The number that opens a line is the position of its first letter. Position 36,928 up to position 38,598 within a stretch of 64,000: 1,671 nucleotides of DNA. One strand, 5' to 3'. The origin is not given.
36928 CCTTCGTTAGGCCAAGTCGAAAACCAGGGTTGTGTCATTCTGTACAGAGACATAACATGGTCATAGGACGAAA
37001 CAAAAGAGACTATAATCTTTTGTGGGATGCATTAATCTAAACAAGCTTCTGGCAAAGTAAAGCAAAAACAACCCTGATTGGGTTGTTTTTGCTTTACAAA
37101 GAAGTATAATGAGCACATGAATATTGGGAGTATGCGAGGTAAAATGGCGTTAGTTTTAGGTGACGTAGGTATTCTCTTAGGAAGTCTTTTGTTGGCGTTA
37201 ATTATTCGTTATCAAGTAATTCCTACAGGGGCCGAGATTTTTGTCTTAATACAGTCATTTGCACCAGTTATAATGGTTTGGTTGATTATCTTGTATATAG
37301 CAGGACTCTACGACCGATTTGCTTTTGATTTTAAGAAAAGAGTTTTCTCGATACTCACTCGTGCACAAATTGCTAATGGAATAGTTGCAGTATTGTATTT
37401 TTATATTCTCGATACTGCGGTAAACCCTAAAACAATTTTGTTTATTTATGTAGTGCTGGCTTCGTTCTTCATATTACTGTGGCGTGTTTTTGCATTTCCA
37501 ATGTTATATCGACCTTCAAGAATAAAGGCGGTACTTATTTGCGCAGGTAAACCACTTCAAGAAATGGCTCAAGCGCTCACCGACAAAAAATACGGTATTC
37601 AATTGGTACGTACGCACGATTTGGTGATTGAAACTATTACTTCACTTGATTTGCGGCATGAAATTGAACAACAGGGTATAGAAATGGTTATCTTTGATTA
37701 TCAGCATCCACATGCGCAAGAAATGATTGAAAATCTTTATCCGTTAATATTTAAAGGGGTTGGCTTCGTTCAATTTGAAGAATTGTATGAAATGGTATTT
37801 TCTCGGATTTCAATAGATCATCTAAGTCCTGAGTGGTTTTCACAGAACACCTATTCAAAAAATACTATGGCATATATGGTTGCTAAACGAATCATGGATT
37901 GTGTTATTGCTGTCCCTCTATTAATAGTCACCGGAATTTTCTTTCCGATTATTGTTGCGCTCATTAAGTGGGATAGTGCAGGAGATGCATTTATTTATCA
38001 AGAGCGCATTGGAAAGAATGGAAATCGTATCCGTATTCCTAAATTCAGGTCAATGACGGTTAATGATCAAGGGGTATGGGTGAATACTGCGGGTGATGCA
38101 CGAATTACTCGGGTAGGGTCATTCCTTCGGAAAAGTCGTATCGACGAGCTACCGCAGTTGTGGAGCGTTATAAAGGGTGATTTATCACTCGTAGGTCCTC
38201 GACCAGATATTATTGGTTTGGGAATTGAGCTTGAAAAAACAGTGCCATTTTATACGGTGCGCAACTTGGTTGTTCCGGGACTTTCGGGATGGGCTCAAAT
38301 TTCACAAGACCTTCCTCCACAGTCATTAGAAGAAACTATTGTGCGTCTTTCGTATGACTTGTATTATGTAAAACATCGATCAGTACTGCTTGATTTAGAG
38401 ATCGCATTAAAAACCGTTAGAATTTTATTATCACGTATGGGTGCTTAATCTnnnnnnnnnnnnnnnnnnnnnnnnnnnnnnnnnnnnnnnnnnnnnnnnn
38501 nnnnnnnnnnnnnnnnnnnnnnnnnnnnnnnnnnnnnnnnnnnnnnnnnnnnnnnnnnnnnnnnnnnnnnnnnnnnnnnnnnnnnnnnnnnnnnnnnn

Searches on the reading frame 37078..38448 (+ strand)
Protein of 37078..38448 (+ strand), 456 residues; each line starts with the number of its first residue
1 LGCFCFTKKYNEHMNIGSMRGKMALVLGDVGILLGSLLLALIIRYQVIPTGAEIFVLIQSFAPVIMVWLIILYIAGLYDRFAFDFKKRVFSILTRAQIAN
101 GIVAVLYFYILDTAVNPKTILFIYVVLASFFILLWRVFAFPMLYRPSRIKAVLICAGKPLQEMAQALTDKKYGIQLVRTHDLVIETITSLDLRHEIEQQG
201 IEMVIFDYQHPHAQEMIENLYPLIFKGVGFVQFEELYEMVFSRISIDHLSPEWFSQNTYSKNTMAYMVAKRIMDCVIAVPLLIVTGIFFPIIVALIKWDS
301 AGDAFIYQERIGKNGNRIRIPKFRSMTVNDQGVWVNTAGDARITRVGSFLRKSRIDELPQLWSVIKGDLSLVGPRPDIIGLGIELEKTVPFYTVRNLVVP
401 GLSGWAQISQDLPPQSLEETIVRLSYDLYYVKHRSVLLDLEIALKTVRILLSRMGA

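Call 48: search_protein_families(library=pfam, proteins=[window:37078-38448:+], max_evalue=0.0001)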
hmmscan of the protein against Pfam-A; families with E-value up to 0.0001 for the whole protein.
window:37078-38448:+ (456 aa): 1 family
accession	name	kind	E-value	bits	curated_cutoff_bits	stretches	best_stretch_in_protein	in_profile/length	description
PF02397.22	Bac_transf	-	2.2e-51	174.3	27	1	270-451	1-178/179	Bacterial sugar transferase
